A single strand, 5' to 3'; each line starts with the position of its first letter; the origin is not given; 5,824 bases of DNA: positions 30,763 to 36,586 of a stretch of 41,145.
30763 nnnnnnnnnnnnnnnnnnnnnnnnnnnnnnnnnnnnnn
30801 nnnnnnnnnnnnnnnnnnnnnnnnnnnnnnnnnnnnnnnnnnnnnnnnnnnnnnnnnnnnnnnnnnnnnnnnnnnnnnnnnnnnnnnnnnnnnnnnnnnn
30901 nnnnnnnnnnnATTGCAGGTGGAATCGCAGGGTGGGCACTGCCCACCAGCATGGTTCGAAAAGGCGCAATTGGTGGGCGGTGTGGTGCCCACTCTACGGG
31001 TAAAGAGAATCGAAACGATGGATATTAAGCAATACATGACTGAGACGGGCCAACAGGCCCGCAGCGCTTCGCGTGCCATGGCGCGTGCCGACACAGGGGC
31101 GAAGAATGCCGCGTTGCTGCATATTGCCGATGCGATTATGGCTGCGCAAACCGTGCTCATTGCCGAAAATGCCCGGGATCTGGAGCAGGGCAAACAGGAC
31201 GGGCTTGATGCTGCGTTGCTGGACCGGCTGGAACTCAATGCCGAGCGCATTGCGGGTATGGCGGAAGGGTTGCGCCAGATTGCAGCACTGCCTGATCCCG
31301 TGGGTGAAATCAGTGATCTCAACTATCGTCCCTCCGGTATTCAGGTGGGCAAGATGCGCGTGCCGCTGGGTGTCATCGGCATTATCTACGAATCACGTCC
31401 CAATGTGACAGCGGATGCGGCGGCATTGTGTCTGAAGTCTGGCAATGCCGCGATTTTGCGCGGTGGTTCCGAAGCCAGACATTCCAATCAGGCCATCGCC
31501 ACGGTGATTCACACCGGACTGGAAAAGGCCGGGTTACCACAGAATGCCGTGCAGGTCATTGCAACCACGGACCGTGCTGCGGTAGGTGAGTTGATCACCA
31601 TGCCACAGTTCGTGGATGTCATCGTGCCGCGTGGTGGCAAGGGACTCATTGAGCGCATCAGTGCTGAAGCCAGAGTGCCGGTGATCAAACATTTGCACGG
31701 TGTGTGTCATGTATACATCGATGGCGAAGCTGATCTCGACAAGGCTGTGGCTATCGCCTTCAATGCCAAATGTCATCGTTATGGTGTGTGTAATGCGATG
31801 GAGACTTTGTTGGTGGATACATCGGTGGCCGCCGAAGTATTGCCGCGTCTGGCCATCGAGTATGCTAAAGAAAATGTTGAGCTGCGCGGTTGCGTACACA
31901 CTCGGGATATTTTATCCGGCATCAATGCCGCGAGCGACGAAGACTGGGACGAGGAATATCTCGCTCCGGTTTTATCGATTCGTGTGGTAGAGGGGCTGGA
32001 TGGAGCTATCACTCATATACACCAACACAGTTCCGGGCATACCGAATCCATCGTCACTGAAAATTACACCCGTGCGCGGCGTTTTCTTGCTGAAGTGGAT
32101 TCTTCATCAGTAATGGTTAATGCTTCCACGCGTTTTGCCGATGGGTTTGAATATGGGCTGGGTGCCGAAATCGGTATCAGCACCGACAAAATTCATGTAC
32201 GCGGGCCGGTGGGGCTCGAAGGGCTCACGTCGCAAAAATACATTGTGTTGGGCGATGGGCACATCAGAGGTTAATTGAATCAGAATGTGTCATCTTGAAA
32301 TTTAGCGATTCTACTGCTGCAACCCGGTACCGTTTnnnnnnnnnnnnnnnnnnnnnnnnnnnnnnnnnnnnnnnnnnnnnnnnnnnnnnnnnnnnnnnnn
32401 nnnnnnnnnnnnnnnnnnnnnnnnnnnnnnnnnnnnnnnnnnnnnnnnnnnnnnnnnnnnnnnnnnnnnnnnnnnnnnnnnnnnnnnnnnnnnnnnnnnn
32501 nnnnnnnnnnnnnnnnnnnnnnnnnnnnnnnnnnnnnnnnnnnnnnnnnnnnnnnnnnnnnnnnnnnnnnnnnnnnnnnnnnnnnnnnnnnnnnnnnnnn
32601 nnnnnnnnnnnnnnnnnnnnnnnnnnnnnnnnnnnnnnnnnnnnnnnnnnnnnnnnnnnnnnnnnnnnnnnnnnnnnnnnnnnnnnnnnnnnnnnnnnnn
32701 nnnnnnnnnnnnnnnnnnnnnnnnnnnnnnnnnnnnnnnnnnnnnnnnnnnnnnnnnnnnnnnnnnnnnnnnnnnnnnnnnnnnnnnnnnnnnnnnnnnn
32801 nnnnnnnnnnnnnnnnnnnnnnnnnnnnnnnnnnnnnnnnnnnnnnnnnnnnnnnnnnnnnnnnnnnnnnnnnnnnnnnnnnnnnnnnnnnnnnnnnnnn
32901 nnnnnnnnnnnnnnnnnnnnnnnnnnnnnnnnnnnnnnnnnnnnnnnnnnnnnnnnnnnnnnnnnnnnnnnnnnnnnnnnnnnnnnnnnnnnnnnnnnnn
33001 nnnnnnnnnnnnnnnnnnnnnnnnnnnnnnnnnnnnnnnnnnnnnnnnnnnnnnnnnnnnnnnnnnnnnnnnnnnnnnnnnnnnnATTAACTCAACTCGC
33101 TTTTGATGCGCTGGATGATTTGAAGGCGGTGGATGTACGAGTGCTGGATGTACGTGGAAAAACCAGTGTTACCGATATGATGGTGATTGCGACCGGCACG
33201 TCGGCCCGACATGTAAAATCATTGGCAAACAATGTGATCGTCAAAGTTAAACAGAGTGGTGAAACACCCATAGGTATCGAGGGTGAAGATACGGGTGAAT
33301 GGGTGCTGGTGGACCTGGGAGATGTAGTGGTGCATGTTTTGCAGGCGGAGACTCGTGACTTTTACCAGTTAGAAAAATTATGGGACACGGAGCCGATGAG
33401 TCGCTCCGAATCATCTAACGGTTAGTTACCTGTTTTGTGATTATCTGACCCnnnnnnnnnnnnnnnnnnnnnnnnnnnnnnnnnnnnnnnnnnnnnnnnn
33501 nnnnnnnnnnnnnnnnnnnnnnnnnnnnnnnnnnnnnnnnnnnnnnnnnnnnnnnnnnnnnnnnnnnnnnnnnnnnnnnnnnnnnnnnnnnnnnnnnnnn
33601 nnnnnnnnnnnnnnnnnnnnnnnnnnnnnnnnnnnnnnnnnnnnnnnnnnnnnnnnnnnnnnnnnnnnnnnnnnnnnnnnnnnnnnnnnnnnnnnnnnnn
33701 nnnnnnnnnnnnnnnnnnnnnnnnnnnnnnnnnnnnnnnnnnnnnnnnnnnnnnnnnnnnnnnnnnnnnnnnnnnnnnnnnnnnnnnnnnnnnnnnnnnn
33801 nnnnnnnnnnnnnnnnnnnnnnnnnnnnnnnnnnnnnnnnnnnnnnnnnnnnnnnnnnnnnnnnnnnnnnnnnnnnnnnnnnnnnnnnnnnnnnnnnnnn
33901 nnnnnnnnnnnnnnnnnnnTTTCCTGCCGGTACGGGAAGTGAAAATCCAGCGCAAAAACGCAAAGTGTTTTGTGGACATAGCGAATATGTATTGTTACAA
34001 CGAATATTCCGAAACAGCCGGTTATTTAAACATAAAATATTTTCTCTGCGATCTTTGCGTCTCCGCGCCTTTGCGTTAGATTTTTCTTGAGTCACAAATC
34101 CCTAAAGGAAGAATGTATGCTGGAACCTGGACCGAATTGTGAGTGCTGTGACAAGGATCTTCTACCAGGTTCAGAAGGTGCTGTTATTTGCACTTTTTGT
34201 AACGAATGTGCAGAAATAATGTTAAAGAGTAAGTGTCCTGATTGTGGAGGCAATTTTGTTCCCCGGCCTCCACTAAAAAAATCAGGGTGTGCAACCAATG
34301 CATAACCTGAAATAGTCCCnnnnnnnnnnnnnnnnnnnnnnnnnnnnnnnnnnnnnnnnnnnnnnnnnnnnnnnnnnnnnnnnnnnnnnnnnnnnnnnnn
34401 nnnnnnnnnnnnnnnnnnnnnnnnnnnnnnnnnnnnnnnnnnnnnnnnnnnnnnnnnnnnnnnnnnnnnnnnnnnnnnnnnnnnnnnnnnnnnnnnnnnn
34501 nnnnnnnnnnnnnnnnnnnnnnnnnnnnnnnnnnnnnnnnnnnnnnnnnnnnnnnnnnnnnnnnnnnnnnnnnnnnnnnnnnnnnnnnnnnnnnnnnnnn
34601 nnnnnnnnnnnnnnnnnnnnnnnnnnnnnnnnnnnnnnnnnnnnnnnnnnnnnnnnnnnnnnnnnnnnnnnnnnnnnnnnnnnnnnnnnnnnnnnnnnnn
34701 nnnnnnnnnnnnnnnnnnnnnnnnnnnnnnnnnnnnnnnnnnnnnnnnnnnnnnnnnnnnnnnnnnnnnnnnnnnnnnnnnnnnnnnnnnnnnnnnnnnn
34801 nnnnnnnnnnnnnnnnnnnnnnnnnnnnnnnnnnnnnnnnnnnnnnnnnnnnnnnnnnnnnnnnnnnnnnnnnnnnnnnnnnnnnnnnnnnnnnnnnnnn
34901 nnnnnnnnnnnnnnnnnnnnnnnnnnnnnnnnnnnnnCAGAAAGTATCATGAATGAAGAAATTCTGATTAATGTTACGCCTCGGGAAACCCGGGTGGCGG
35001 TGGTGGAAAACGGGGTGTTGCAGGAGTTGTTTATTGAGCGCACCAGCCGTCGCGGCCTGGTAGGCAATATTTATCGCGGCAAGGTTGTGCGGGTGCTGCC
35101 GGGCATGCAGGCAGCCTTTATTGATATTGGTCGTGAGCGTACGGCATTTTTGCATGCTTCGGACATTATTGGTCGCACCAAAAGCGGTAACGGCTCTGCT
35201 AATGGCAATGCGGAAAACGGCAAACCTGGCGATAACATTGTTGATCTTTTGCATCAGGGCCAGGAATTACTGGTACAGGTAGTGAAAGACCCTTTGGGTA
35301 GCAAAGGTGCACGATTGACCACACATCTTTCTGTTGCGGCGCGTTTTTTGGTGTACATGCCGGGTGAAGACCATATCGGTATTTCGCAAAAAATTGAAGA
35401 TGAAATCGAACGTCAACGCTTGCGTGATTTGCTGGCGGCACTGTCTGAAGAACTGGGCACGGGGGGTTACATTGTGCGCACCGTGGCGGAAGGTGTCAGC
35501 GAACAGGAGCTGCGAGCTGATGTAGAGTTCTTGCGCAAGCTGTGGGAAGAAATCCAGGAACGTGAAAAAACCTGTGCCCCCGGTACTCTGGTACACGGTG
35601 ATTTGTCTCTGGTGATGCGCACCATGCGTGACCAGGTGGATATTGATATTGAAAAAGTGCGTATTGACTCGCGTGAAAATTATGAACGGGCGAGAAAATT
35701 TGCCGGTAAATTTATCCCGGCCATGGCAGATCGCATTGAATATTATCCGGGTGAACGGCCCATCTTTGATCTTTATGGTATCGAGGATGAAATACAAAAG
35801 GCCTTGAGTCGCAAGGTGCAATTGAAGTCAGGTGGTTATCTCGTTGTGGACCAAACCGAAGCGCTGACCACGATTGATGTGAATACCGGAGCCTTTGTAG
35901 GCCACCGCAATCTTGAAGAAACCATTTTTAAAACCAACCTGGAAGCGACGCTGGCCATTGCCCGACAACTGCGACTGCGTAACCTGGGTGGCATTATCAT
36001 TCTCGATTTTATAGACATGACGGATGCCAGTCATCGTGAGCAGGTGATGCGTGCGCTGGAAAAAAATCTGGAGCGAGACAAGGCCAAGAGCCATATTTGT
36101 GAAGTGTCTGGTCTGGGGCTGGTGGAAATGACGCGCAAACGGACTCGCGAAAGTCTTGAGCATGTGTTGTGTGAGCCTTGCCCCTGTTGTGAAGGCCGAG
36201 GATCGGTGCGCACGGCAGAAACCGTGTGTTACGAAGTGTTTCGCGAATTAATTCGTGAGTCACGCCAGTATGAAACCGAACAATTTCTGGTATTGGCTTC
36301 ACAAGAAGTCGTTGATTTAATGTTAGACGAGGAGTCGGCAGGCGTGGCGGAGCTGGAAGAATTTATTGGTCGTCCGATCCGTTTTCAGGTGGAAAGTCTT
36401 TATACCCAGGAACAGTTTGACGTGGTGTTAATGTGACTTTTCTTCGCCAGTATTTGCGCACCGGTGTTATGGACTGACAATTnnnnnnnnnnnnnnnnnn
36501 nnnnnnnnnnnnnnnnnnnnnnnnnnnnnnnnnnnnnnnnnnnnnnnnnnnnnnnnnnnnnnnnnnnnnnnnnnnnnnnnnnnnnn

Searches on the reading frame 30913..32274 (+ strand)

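Call 80: search_protein_families(library=pfam, proteins=[window:30913-32274:+], max_evalue=0.00001)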
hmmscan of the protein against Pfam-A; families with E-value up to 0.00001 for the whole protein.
window:30913-32274:+ (453 aa): 1 family
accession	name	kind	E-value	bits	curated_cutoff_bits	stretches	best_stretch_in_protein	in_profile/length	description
PF00171.27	Aldedh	-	1.3e-26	93.7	23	2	45-319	34-295/461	Aldehyde dehydrogenase family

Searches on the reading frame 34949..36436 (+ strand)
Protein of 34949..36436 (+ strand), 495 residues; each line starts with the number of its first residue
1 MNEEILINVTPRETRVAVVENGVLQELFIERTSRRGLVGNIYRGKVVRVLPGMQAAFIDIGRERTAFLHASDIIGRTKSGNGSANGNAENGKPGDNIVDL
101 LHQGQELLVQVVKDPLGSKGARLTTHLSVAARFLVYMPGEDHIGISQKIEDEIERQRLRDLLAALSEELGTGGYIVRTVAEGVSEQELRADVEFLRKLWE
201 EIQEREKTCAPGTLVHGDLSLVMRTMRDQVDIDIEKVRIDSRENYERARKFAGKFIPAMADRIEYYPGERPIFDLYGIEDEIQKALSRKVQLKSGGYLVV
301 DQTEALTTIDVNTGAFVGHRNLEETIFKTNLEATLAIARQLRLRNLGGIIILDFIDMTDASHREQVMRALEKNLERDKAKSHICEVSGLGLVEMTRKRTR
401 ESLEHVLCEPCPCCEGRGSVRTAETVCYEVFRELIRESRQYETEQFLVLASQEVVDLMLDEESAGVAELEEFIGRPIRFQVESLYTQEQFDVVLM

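Call 80: search_protein_families(library=pfam, proteins=[window:34949-36436:+], max_evalue=0.00001)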
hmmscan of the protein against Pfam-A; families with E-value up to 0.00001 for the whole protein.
window:34949-36436:+ (495 aa): 2 families
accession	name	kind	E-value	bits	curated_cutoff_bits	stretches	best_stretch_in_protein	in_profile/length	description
PF10150.14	RNase_E_G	-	6.9e-104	347.5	25.5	1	128-399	1-270/270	Ribonuclease E/G family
PF20833.2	RNase_E_G_Thio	-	3.4e-09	37.2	26.8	1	410-492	1-83/86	RNase E/G, Thioredoxin-like domain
